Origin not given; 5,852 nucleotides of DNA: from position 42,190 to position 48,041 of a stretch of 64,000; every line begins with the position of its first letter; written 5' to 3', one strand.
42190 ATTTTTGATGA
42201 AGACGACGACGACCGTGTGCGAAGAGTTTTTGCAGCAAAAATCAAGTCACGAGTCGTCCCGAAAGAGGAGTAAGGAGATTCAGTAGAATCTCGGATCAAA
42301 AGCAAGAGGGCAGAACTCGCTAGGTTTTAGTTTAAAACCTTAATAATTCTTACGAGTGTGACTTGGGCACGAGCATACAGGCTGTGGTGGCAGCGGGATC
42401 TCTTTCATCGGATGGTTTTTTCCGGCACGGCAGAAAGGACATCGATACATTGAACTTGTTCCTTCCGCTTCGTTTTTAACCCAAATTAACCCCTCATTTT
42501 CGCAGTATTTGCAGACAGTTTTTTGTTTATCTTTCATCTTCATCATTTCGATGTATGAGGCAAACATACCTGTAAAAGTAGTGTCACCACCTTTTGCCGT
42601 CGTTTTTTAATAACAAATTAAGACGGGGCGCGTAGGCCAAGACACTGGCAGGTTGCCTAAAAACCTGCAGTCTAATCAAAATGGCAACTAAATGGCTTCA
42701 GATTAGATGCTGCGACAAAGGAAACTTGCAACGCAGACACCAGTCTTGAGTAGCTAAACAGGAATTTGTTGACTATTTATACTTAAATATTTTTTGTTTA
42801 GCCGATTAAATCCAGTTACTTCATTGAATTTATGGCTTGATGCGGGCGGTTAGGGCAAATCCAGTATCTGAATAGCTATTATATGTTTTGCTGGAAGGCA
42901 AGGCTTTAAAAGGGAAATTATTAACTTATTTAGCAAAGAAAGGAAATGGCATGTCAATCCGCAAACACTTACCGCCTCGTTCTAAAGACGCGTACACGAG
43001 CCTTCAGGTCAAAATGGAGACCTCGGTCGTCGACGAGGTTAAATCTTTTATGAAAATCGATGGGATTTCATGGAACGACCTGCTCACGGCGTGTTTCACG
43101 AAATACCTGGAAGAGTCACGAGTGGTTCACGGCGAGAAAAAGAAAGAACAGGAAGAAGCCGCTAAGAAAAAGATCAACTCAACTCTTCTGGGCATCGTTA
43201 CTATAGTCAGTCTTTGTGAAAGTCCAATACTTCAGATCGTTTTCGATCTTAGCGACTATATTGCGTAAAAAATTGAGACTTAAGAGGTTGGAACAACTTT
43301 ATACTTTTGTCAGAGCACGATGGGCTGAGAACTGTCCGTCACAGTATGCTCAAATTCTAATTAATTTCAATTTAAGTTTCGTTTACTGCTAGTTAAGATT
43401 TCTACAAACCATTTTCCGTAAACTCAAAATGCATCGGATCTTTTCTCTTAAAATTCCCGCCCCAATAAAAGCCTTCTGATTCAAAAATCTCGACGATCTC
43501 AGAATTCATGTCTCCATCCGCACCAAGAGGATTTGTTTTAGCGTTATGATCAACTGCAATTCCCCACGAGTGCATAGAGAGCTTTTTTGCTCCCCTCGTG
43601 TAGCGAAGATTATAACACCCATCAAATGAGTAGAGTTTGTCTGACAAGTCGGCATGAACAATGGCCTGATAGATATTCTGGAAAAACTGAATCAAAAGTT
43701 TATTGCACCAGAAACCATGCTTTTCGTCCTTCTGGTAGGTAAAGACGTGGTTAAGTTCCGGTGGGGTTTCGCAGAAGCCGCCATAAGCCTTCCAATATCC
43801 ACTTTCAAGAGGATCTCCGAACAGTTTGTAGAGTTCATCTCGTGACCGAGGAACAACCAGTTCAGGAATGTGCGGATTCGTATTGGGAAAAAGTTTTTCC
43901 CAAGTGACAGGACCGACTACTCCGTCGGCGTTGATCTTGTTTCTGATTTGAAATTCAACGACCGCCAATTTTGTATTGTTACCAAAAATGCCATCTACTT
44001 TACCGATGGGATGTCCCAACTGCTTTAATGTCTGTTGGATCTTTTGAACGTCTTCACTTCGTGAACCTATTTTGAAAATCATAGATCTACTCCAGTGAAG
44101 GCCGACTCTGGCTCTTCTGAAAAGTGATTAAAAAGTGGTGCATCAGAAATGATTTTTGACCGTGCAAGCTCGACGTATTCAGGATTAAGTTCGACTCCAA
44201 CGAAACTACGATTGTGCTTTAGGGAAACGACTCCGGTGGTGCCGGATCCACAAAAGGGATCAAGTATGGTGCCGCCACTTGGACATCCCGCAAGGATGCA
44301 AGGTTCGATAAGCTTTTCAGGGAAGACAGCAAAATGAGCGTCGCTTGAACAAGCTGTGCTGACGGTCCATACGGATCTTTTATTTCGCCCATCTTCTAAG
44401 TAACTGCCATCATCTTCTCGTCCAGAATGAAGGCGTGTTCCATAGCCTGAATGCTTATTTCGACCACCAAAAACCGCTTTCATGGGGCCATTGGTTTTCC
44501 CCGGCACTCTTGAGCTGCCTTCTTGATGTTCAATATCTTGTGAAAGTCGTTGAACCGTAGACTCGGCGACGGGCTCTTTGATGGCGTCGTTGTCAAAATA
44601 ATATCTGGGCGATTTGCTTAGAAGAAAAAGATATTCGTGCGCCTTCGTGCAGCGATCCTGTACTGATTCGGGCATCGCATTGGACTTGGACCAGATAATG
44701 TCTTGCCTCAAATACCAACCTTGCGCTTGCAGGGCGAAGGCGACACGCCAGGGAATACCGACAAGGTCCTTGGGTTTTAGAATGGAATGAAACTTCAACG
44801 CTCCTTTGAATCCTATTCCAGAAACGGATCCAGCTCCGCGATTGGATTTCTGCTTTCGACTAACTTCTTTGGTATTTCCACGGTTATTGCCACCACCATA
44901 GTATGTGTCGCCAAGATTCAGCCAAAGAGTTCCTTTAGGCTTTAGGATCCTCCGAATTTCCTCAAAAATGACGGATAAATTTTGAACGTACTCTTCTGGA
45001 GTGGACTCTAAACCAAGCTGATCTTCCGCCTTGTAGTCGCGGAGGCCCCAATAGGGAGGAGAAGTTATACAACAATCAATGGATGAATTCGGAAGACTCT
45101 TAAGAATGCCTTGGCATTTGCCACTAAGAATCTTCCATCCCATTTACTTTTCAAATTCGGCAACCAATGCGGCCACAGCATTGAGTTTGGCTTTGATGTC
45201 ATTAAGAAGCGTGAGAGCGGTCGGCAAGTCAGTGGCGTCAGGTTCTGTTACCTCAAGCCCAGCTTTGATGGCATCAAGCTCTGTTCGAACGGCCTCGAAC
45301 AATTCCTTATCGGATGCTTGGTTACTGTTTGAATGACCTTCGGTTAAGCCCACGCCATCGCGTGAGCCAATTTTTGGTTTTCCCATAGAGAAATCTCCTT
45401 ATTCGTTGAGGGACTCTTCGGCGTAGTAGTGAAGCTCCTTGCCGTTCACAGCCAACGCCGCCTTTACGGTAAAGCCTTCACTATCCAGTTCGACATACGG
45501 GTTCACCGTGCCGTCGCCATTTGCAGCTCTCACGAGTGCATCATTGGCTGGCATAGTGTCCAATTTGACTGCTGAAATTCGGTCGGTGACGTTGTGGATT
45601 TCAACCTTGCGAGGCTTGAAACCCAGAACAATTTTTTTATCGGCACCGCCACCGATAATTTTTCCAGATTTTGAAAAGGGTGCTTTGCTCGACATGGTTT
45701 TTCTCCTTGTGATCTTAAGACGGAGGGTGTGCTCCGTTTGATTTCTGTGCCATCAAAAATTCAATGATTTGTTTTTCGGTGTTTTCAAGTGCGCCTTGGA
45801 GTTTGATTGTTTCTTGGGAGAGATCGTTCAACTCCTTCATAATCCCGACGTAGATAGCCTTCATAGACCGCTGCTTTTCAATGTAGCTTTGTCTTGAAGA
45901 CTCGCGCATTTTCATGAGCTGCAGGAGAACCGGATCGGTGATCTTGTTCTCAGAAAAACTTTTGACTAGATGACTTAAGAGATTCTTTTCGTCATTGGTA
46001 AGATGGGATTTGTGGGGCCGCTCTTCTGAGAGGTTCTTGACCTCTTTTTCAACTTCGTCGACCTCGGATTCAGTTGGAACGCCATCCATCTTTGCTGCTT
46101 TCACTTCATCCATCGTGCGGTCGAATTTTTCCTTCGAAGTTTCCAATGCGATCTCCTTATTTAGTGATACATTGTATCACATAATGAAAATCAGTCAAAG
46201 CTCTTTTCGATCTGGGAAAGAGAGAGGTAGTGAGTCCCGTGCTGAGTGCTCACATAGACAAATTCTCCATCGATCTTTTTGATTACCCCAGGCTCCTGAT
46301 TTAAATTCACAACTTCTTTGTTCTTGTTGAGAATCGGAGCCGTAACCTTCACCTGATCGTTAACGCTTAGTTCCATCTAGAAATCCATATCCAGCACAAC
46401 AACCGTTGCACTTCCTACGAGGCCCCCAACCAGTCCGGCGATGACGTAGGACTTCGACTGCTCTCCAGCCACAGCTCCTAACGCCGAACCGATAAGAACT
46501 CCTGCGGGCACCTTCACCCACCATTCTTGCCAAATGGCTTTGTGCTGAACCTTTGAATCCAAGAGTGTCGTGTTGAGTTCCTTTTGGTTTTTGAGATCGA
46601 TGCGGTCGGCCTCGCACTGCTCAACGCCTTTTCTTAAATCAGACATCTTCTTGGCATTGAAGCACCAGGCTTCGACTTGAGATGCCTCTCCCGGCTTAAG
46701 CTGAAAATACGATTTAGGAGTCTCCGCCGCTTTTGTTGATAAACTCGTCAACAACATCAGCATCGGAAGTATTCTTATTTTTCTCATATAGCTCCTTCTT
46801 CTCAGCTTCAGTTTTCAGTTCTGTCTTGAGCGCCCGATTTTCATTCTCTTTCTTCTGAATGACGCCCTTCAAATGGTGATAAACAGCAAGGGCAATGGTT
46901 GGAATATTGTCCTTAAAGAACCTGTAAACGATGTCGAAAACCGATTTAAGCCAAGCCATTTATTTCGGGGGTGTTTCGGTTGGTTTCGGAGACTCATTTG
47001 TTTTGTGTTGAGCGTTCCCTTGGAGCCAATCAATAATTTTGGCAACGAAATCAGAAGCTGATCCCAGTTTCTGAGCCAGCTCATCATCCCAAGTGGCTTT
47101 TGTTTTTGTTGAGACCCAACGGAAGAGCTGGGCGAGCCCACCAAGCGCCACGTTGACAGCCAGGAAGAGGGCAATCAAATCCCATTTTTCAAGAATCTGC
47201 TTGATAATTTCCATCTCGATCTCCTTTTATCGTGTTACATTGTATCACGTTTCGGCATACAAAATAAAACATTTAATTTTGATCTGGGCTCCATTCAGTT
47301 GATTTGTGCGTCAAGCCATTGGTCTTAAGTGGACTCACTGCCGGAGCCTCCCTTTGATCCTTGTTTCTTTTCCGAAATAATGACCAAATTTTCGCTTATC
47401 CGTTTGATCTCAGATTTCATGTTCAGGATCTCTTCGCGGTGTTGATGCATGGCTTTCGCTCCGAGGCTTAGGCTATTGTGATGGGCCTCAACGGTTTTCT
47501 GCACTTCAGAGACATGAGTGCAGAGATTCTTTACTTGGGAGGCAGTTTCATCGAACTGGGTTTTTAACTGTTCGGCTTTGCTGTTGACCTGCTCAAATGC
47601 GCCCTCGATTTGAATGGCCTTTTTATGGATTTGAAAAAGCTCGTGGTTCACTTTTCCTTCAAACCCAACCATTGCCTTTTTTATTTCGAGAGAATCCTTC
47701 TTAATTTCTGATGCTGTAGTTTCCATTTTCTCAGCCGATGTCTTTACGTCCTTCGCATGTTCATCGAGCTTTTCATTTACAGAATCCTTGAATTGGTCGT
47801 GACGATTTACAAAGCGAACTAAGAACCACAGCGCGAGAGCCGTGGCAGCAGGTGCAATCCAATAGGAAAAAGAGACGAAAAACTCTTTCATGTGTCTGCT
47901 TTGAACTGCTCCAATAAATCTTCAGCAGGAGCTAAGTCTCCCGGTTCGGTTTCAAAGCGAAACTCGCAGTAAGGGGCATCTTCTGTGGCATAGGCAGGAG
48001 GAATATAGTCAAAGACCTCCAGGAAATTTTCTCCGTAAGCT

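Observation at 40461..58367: Five identically oriented copies of a 17-bp near-palindrome (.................) just upstream of prophage genes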

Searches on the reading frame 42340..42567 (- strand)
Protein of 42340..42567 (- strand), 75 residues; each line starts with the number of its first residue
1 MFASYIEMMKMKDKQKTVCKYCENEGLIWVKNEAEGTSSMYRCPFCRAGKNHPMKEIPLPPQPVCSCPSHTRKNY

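Call 14: search_protein_families(library=pfam, proteins=[window:42340-42567:-], max_evalue=0.01)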
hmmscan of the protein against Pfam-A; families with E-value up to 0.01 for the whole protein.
window:42340-42567:- (75 aa): 2 families
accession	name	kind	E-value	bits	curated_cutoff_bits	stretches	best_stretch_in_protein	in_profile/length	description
PF08792.16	A2L_zn_ribbon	-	0.0032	17.6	22.9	1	16-46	3-27/33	A2L zinc ribbon domain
PF24921.1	RING_XB3-XBAT31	-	0.0078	16.7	50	1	15-49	18-54/57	E3 ubiquitin-protein ligase XB3/XBAT31 RING finger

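Call 15: search_protein_families(library=phrogs, proteins=[window:42340-42567:-], max_evalue=0.01)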
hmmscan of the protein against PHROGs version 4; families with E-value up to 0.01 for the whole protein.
window:42340-42567:- (75 aa): 2 families
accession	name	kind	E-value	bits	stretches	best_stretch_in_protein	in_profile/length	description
phrog_5602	-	unknown function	0.00095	19.8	1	8-51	10-53/60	-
phrog_4875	-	unknown function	0.0081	17.3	0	10-48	6-38/77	-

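Call 52: search_protein_families(library=pfam, proteins=[window:42340-42567:-], max_evalue=10)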
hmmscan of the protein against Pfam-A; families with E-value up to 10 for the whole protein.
window:42340-42567:- (75 aa): 6 families
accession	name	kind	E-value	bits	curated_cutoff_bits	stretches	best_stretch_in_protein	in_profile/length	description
PF08792.16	A2L_zn_ribbon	-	0.0032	17.6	22.9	1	16-46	3-27/33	A2L zinc ribbon domain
PF24921.1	RING_XB3-XBAT31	-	0.0078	16.7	50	1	15-49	18-54/57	E3 ubiquitin-protein ligase XB3/XBAT31 RING finger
PF02748.20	PyrI_C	-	0.022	15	23.4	1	10-25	27-42/48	Aspartate carbamoyltransferase regulatory chain, metal binding domain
PF10058.14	Zn_ribbon_10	-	0.024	14.8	24.2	1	15-48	21-52/54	ER junction formation factor lunapark, zinc ribbon finger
PF02892.21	zf-BED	-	0.056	13.9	20.6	1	12-24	12-24/44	BED zinc finger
PF10276.14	zf-CHCC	-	0.23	12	27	1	9-23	20-34/37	Zinc-finger domain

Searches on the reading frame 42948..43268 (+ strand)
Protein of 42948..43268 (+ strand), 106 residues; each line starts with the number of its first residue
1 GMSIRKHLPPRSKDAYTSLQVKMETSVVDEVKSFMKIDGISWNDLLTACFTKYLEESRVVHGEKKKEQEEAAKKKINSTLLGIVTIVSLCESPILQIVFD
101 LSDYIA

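Call 14: search_protein_families(library=pfam, proteins=[window:42948-43268:+], max_evalue=0.01)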
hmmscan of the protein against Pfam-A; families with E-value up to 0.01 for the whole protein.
window:42948-43268:+ (106 aa): 0 families

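Call 15: search_protein_families(library=phrogs, proteins=[window:42948-43268:+], max_evalue=0.01)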
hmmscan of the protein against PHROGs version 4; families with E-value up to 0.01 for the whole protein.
window:42948-43268:+ (106 aa): 0 families

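Call 44: search_solved_structures(query=window:42951-43268:+, max_evalue=10, show_alignments=2)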
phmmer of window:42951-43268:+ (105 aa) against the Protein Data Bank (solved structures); distinct sequences matched with E-value up to 10: 1.
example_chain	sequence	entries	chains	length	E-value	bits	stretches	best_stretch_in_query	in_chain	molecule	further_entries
5jgh_A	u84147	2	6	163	1.9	12.2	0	32-72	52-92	ARS-binding factor 2, mitochondrial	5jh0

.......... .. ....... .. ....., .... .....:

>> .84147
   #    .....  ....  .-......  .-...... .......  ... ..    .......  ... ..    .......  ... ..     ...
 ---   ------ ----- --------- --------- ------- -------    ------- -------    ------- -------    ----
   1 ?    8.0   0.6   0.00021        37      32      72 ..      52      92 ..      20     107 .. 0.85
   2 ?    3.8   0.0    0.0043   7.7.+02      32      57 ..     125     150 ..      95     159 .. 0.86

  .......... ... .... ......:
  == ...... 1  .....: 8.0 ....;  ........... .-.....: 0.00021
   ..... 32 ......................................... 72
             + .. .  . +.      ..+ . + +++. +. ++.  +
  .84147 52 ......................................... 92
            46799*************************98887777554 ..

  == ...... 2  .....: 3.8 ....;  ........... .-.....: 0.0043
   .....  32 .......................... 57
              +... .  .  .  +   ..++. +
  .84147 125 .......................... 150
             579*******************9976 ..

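Call 73: find_homologous_proteins(query=window:42951-43268:+, max_evalue=0.001)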
Query window:42951-43268:+ (105 aa): 21 proteins with E <= 0.001 among 22 candidates.
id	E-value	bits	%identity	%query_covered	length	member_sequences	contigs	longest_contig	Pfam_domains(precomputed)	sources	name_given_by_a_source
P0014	1.3e-55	203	93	100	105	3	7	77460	-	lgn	-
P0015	1.6e-52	193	87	99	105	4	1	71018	-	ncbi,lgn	-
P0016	2.9e-51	189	85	100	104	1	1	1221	-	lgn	-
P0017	5.8e-50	185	83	100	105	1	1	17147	-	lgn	-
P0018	1.2e-49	184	82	100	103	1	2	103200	-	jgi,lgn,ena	-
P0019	8.8e-46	172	77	100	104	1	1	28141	-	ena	-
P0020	9.2e-42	159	73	99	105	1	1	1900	-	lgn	-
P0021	7.5e-39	150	68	100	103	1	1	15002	-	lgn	-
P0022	2.0e-38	148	67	100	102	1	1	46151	-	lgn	-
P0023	1.2e-37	146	66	99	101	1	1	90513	-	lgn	-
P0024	1.8e-37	145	65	99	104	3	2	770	-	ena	-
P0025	2.7e-37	145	66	99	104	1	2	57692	-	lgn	-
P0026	5.7e-37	144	70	100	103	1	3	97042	-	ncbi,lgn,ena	-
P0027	3.6e-36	141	65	99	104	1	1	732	-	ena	-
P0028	5.2e-36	141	67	100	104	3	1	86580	-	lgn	-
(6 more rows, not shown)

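Call 98: predict_structure(alignment_id=A5)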
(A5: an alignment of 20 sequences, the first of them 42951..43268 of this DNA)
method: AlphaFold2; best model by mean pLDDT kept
length: 105 residues; sequences in the alignment: 20
mean_pLDDT: 64.7   pTM: 0.31
mean pLDDT of the five models: 64.7, 62.3, 61.9, 59.0, 58.6
residues with pLDDT >= 90: 0; 70-90: 38; 50-70: 53; < 50: 14
segments of 3 or more residues with pLDDT < 50: 1-7, 14-19
pLDDT, mean of each block of 10 residues (from residue 1): 44 49 72 81 80 71 56 62 69 64 65
secondary structure, 60 per line:
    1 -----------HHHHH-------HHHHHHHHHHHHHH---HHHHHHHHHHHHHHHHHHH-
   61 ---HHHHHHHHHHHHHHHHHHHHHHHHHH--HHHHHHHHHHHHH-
elements in order: H12-16 H24-37 H41-59 H64-89 H92-104

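Call 100: fold_search(model_id=the predicted structure, library=pdb)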
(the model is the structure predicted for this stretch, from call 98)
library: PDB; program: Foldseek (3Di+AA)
matches with E <= 10: 12; with E <= 0.001: 0
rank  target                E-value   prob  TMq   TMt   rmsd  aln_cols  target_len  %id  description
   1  9kkd_B                4.2e+00  0.18  0.29  0.58   1.9        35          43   23  the structure of StnY (released 2025-11-19)
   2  9sob_A16              4.5e+00  0.04  0.27  0.05  19.4       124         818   13  Structural Model of the Nuclear Pore Complex in Arabidopsis thaliana (released 2025-11-05)
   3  9kkd_A                5.7e+00  0.14  0.28  0.54   2.0        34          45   24  the structure of StnY (released 2025-11-19)
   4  9l5s_V                6.1e+00  0.03  0.20  0.24  17.3        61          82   23  Cryo-EM structure of the thermophile spliceosome (state B*Q1) (released 2025-03-12)
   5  1ea4_H                7.8e+00  0.06  0.23  0.45   9.7        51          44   14  TRANSCRIPTIONAL REPRESSOR COPG/22bp dsDNA COMPLEX (released 2001-07-05)
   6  3ft7_A                8.4e+00  0.10  0.28  0.54   2.2        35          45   14  Crystal structure of an extremely stable dimeric protein from sulfolobus islandicus (released 2009-10-20)
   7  7zg6_B                8.4e+00  0.02  0.20  0.32  10.0        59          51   24  TacA1 antitoxin (released 2023-10-11)
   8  1ea4_E                9.1e+00  0.06  0.25  0.49   8.3        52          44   13  TRANSCRIPTIONAL REPRESSOR COPG/22bp dsDNA COMPLEX (released 2001-07-05)
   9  1b01_A                9.1e+00  0.06  0.25  0.49   8.3        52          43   13  TRANSCRIPTIONAL REPRESSOR COPG/DNA COMPLEX (released 1999-11-19)
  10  1ea4_B                9.8e+00  0.06  0.24  0.48   7.9        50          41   14  TRANSCRIPTIONAL REPRESSOR COPG/22bp dsDNA COMPLEX (released 2001-07-05)
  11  1ea4_F                9.8e+00  0.05  0.24  0.49  10.6        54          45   13  TRANSCRIPTIONAL REPRESSOR COPG/22bp dsDNA COMPLEX (released 2001-07-05)
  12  1rm1_C                9.8e+00  0.03  0.25  0.23   5.2        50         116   30  Structure of a Yeast TFIIA/TBP/TATA-box DNA Complex (released 2005-07-26)
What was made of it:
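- Tried and rejected: CopG, TacA and ORF56 RHH folds appear only among hits with E>4 (calls 98, 100).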

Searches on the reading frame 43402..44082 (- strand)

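Call 14: search_protein_families(library=pfam, proteins=[window:43402-44082:-], max_evalue=0.01)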
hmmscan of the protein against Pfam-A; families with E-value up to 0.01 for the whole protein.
window:43402-44082:- (226 aa): 3 families
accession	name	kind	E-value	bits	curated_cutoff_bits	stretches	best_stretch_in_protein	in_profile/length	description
PF01471.23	PG_binding_1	-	2.9e-17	63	23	1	8-64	1-57/57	Putative peptidoglycan binding domain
PF13539.11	Peptidase_M15_4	-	1.9e-16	60.8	25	1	164-220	2-69/70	D-alanyl-D-alanine carboxypeptidase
PF09374.15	PG_binding_3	-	0.00059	20.4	24.6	0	13-42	4-32/76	Predicted Peptidoglycan domain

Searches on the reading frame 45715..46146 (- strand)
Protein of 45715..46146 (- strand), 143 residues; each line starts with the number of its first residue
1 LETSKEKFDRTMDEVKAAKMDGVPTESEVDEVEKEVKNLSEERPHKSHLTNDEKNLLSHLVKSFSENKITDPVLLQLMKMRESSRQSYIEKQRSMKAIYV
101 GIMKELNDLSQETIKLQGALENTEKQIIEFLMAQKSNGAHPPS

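Call 14: search_protein_families(library=pfam, proteins=[window:45715-46146:-], max_evalue=0.01)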
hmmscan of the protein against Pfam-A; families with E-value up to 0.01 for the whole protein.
window:45715-46146:- (143 aa): 2 families
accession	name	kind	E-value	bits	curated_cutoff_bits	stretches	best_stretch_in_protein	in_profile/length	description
PF15487.11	FAM220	-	2.3e-05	24.6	27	1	8-86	178-257/271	FAM220 family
PF00244.26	14-3-3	-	0.0025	17.9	33.2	1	29-116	11-94/223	14-3-3 protein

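Call 15: search_protein_families(library=phrogs, proteins=[window:45715-46146:-], max_evalue=0.01)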
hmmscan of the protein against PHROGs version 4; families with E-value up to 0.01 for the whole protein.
window:45715-46146:- (143 aa): 0 families

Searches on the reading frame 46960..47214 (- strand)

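Call 14: search_protein_families(library=pfam, proteins=[window:46960-47214:-], max_evalue=0.01)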
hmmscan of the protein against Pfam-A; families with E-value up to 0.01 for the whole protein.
window:46960-47214:- (84 aa): 0 families

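Call 15: search_protein_families(library=phrogs, proteins=[window:46960-47214:-], max_evalue=0.01)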
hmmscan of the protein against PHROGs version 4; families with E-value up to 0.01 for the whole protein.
window:46960-47214:- (84 aa): 1 family
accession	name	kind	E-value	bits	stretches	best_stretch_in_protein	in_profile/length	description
phrog_18580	-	unknown function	0.0084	17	0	3-40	23-58/66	-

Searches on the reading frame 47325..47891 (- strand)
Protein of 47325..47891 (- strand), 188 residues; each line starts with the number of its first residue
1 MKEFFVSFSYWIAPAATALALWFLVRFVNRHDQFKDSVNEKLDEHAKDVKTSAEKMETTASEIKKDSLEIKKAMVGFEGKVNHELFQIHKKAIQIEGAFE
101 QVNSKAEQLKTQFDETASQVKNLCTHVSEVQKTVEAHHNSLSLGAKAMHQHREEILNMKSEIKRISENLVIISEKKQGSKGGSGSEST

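Call 14: search_protein_families(library=pfam, proteins=[window:47325-47891:-], max_evalue=0.01)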
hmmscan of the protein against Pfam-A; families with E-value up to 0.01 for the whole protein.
window:47325-47891:- (188 aa): 6 families
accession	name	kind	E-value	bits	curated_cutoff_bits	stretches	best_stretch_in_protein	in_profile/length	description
PF06103.16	DUF948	-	1.5e-05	25.6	37.2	0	93-148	22-77/89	Bacterial protein of unknown function (DUF948)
PF01442.23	Apolipoprotein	-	0.00054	20.1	90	1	30-150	56-179/190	Apolipoprotein A1/A4/E domain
PF10732.14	DUF2524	-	0.0027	18.4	25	1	94-171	6-84/84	Protein of unknown function (DUF2524)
PF06013.18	WXG100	-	0.003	18.2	27.3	0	40-72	7-39/86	Proteins of 100 residues with WXG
PF25785.1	TPR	-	0.0043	17.8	27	1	95-171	5-80/110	Nucleoprotein TPR-like domain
PF25450.1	Rab11-FIP3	-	0.0046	17.7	31.9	0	41-152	18-123/125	Rab11-FIP3-like domain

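Call 15: search_protein_families(library=phrogs, proteins=[window:47325-47891:-], max_evalue=0.01)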
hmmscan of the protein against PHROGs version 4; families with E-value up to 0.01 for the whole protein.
window:47325-47891:- (188 aa): 7 families
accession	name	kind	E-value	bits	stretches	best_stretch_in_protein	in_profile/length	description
phrog_1272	-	tail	0.00018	20.4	1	34-173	67-202/1606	tail length tape measure protein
phrog_739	-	lysis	0.00046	21.4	0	10-72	5-69/122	Rz-like spanin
phrog_9583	-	unknown function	0.0015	20.1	0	87-135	50-98/113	-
phrog_1535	-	tail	0.0021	17.2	1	42-164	111-192/1152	tail length tape measure protein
phrog_3550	-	unknown function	0.0033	18.7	0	99-141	11-55/79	-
phrog_167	-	tail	0.0036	16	1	31-143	227-336/1555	tail length tape measure protein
phrog_5296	-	unknown function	0.0064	15.9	1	31-124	488-582/685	-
